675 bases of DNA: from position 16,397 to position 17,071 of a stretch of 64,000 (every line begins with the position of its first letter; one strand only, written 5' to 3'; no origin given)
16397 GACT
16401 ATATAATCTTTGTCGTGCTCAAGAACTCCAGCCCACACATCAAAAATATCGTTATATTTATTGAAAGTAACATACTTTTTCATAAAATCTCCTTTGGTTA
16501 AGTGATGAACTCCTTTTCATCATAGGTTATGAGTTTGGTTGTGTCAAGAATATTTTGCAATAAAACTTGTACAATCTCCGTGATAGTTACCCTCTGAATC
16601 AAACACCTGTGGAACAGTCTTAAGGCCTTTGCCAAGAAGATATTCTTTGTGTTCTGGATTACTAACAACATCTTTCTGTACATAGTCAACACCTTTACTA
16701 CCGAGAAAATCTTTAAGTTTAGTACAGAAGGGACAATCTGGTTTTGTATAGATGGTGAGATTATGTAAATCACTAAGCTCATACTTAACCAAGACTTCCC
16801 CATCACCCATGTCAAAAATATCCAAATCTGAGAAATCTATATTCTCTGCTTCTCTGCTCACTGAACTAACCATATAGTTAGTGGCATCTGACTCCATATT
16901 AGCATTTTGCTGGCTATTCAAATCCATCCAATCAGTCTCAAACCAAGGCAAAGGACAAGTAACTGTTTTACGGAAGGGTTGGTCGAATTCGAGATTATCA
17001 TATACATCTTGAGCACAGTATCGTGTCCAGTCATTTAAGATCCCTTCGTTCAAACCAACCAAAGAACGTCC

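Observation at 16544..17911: RNR small subunit with a fused C-terminal glutaredoxin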

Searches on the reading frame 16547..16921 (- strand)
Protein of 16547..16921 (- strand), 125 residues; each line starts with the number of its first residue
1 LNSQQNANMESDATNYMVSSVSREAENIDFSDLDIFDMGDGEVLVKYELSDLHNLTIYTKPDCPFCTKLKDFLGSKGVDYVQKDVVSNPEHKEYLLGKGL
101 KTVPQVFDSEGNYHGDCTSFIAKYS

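Call 70: search_protein_representatives(protein=window:16547-16921:-)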
Query: 125 residues. Proteins with E-value up to 0.001 (for the whole library): 650; up to 1e-10: 11; up to 1e-30: 0. The best 150 are listed.
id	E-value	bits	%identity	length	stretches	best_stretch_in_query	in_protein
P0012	5.2e-28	113.7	49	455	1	1-125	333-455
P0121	1.6e-23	99.2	56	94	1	54-124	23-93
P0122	5.0e-21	91.2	50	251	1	2-124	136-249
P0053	1.6e-20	89.5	47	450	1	2-125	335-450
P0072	2.1e-19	85.9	49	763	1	3-124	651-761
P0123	1.6e-15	73.4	34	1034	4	47-120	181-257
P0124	3.7e-14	69.0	53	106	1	55-119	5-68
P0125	1.2e-12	64.1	45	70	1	56-123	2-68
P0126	2.5e-12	63.1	44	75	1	54-124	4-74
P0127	8.3e-12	61.4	47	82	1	55-116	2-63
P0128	1.4e-11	60.6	32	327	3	53-120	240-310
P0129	1.4e-10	57.4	57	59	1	65-124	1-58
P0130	1.7e-10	57.2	45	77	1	56-124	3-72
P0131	2.0e-10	56.9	33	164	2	55-105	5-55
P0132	2.7e-10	56.5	45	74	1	54-120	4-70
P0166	2.2e-07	47.1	39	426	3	45-117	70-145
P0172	3.2e-07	46.6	28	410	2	54-116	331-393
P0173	3.3e-07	46.5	39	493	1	55-119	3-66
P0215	3.4e-06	43.3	32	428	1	18-121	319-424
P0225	4.7e-06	42.8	29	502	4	55-119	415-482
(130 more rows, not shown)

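Call 71: search_protein_families(library=pfam, proteins=[P0122, P0123, P0128, P0166, P0172, P0173, P0215, P0225], max_evalue=0.00001)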
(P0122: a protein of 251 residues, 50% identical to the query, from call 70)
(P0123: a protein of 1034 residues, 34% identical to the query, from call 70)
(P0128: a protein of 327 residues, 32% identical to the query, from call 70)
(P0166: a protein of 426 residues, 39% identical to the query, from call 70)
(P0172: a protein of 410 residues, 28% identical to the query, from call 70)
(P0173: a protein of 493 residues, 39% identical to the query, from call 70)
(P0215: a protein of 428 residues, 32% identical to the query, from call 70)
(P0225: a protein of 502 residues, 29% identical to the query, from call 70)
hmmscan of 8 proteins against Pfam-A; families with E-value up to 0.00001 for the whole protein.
P0122 (251 aa): 2 families
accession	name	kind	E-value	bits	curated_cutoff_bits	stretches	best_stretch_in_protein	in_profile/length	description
PF00268.27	Ribonuc_red_sm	-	9.6e-14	51.8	33.6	1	3-125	162-281/281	Ribonucleotide reductase, small chain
PF00462.30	Glutaredoxin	-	3.1e-13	50.1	22.9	1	182-232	2-54/60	Glutaredoxin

P0123 (1034 aa): 11 families
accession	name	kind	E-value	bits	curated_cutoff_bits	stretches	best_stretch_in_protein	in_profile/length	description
PF00462.30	Glutaredoxin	-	3.3e-68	226.2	22.9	4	188-251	1-60/60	Glutaredoxin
PF07992.20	Pyr_redox_2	-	6.4e-56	190.4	26.1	1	564-890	1-291/291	Pyridine nucleotide-disulphide oxidoreductase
PF02852.28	Pyr_redox_dim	-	1.1e-29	103.3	25.3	1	910-1018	1-108/110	Pyridine nucleotide-disulphide oxidoreductase, dimerisation domain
PF00070.33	Pyr_redox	-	8.6e-19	68.3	22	1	737-807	1-72/82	Pyridine nucleotide-disulphide oxidoreductase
PF05768.20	Glrx-like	-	3.5e-17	62.9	26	0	473-535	1-59/77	Glutaredoxin-like domain (DUF836)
PF13098.12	Thioredoxin_2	-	1.6e-15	57.7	27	0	293-353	7-81/104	Thioredoxin-like domain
PF13417.12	GST_N_3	-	2e-12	47.7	22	0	193-255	4-61/75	Glutathione S-transferase, N-terminal domain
PF13738.12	Pyr_redox_3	-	1.6e-11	44.5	30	1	680-873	105-305/305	Pyridine nucleotide-disulphide oxidoreductase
PF01323.26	DSBA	-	2.1e-08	34.6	25.6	0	294-325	1-32/191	DSBA-like thioredoxin domain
PF13462.12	Thioredoxin_4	-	2e-07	31.8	23.2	0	289-317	11-39/165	Thioredoxin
PF13409.12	GST_N_2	-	5.1e-07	30.6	25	0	481-542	1-63/70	Glutathione S-transferase, N-terminal domain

P0128 (327 aa): 6 families
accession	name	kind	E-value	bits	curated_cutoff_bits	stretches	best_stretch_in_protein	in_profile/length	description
PF00462.30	Glutaredoxin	-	5.8e-47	158.2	22.9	3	242-303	1-59/60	Glutaredoxin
PF05768.20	Glrx-like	-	1.2e-10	42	26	0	22-103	1-75/77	Glutaredoxin-like domain (DUF836)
PF13192.12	Thioredoxin_3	-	8.6e-08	32.6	24.8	0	23-83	3-58/76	Thioredoxin domain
PF13098.12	Thioredoxin_2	-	2.5e-07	31.4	27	0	127-184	9-81/104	Thioredoxin-like domain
PF14595.12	Thioredoxin_9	-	3.4e-07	30.6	25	0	91-182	10-101/129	Thioredoxin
PF13417.12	GST_N_3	-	4.9e-07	30.4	22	0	245-300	2-53/75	Glutathione S-transferase, N-terminal domain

P0166 (426 aa): 3 families
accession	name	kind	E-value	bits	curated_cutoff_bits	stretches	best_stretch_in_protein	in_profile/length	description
PF00462.30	Glutaredoxin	-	2.5e-46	156.2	22.9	3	79-142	1-60/60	Glutaredoxin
PF13409.12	GST_N_2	-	3.9e-11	43.8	25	0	346-401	2-58/70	Glutathione S-transferase, N-terminal domain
PF13417.12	GST_N_3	-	4.5e-11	43.4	22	0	344-402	5-59/75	Glutathione S-transferase, N-terminal domain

P0172 (410 aa): 3 families
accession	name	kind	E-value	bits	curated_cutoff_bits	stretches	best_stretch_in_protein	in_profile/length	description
PF00462.30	Glutaredoxin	-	9e-19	67.9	22.9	1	332-386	1-56/60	Glutaredoxin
PF13417.12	GST_N_3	-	5.3e-10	39.9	22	1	334-385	1-52/75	Glutathione S-transferase, N-terminal domain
PF13098.12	Thioredoxin_2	-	7.4e-07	29.9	27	0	215-280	3-82/104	Thioredoxin-like domain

P0173 (493 aa): 6 families
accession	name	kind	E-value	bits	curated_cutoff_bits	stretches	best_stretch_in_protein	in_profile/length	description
PF02867.20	Ribonuc_red_lgC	-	4.3e-28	98.7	23.9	1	282-493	1-211/523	Ribonucleotide reductase, barrel domain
PF00462.30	Glutaredoxin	-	1.2e-18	67.5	22.9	1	3-60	1-59/60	Glutaredoxin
PF03477.21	ATP-cone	-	2.1e-08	35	25.8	1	78-160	2-86/88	ATP cone domain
PF13417.12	GST_N_3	-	2.7e-07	31.3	22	1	6-65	2-61/75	Glutathione S-transferase, N-terminal domain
PF00317.26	Ribonuc_red_lgN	-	8e-07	29.5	28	1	207-277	3-75/77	Ribonucleotide reductase, all-alpha domain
PF05768.20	Glrx-like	-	6.1e-06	26.9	26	0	2-63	1-61/77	Glutaredoxin-like domain (DUF836)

P0215 (428 aa): 2 families
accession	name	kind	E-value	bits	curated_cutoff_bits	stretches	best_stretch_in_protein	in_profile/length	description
PF00268.27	Ribonuc_red_sm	-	8.8e-50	170.1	33.6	1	31-294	9-271/281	Ribonucleotide reductase, small chain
PF00462.30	Glutaredoxin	-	1.4e-14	54.4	22.9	1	358-417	2-60/60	Glutaredoxin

P0225 (502 aa): 5 families
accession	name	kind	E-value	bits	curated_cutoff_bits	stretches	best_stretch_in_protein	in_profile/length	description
PF00462.30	Glutaredoxin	-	2.5e-64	213.8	22.9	4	306-368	1-60/60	Glutaredoxin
PF13192.12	Thioredoxin_3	-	1.2e-14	54.5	24.8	0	306-368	3-60/76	Thioredoxin domain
PF13098.12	Thioredoxin_2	-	3.6e-12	47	27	0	306-327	9-30/104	Thioredoxin-like domain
PF13409.12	GST_N_2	-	3.7e-10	40.7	25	0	313-370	1-59/70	Glutathione S-transferase, N-terminal domain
PF05768.20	Glrx-like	-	3.1e-07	31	26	0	306-339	2-37/77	Glutaredoxin-like domain (DUF836)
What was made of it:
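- Tried and rejected: Census with tail+linker+Grx against 1.84 billion representatives (calls 70, 71).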
